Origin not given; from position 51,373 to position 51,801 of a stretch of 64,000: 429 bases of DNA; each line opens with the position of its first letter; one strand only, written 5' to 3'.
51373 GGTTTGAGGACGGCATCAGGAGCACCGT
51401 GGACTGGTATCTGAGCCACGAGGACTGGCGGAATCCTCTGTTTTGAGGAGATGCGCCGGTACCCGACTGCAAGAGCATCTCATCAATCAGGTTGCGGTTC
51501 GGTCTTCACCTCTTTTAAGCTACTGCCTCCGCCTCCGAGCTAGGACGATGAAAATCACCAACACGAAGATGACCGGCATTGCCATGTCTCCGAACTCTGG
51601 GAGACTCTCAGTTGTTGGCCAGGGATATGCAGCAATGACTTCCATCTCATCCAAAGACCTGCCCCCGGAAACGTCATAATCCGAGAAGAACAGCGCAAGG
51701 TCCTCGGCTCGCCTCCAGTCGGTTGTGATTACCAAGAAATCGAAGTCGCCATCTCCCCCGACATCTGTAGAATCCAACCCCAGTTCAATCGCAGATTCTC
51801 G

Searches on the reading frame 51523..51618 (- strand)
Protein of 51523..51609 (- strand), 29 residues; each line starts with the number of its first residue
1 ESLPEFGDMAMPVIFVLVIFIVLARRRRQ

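Call 5: search_protein_families(library=ncbifam, proteins=[window:51523-51609:-], max_evalue=10)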
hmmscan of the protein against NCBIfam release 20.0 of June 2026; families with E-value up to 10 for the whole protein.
seq(29 aa): 5 families
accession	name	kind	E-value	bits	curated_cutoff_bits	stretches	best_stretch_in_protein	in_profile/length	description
TIGR04296.1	PEFG-CTERM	domain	0.00042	19.9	25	1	4-27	3-26/30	PEFG-CTERM sorting domain-containing protein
TIGR03024.1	arch_PEF_CTERM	domain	0.00055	20.1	23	1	4-27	2-25/25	PEF-CTERM sorting domain-containing protein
NF045529.2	Heimdall-CTERM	domain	0.076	13.5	24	1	12-28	9-25/26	Heimdall-CTERM domain-containing surface protein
NF051874.1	PVV_CTERM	equivalog_domain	0.1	12.4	27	1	14-28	19-33/38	PVV-CTERM domain-containing choice-of-anchor G protein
NF041738.1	GG_III-CTERM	domain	0.39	10.7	22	1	13-28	11-26/28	GGIII-like transmembrane region-containing protein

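Call 45: search_protein_families(library=ncbifam, alignment_id=A2, max_evalue=10)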
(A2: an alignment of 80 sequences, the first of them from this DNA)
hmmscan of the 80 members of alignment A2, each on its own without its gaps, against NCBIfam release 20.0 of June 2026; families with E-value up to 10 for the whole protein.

A. member 1, seq(32 aa): 5 families
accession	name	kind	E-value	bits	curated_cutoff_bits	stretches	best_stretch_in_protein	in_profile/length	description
TIGR04296.1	PEFG-CTERM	domain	0.00058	19.5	25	1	7-30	3-26/30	PEFG-CTERM sorting domain-containing protein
TIGR03024.1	arch_PEF_CTERM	domain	0.00074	19.7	23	1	7-30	2-25/25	PEF-CTERM sorting domain-containing protein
NF045529.2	Heimdall-CTERM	domain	0.096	13.1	24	1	15-31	9-25/26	Heimdall-CTERM domain-containing surface protein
NF051874.1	PVV_CTERM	equivalog_domain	0.13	12.1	27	1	17-31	19-33/38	PVV-CTERM domain-containing choice-of-anchor G protein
NF041738.1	GG_III-CTERM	domain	0.5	10.3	22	1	16-31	11-26/28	GGIII-like transmembrane region-containing protein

B. families by the number of members that match (of 80 scanned): 30 families (the first 25 are shown)
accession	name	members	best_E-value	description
TIGR03024.1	arch_PEF_CTERM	40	9.6e-07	PEF-CTERM sorting domain-containing protein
NF045529.2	Heimdall-CTERM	12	0.00092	Heimdall-CTERM domain-containing surface protein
TIGR04296.1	PEFG-CTERM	10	0.00026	PEFG-CTERM sorting domain-containing protein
NF033191.4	JDVT-CTERM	5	9.2e-05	JDVT-CTERM domain-containing protein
NF033507.3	Loki-CTERM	5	0.041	Loki-CTERM sorting domain-containing protein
NF041738.1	GG_III-CTERM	3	0.033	GGIII-like transmembrane region-containing protein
NF051874.1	PVV_CTERM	3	0.12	PVV-CTERM domain-containing choice-of-anchor G protein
TIGR01167.1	LPXTG_anchor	2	0.018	LPXTG cell wall anchor domain-containing protein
TIGR03901.2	MYXO-CTERM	2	0.021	MYXO-CTERM sorting domain-containing protein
NF041023.1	PP0621_fam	2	0.024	PP0621 family protein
NF040516.1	CapE_47_fam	2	0.08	CapE family protein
TIGR03382.1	GC_trans_RRR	2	0.1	MYXO-CTERM sorting domain-containing protein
TIGR02595.1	PEP_CTERM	1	0.0022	PEP-CTERM sorting domain-containing protein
NF041538.1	PEP_EDSA_1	1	0.013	EDSAP-1 family PEP-CTERM protein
NF038356.1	actino_DLW39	1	0.026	DLW-39 family protein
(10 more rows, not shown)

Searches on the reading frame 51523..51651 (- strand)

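Call 5: search_protein_families(library=ncbifam, proteins=[window:51523-51651:-], max_evalue=10)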
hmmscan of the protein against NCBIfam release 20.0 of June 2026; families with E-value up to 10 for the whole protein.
seq(43 aa): 5 families
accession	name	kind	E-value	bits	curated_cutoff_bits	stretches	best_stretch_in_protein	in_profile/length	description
TIGR03024.1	arch_PEF_CTERM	domain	0.0014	18.8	23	1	18-41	2-25/25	PEF-CTERM sorting domain-containing protein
TIGR04296.1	PEFG-CTERM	domain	0.0014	18.2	25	1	18-41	3-26/30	PEFG-CTERM sorting domain-containing protein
NF005922.0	PRK07928.1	equivalog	0.024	15.1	155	1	3-42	73-112/119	NADH-quinone oxidoreductase subunit A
NF051874.1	PVV_CTERM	equivalog_domain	0.23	11.3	27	1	28-42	19-33/38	PVV-CTERM domain-containing choice-of-anchor G protein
NF041738.1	GG_III-CTERM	domain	0.84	9.6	22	1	27-42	11-26/28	GGIII-like transmembrane region-containing protein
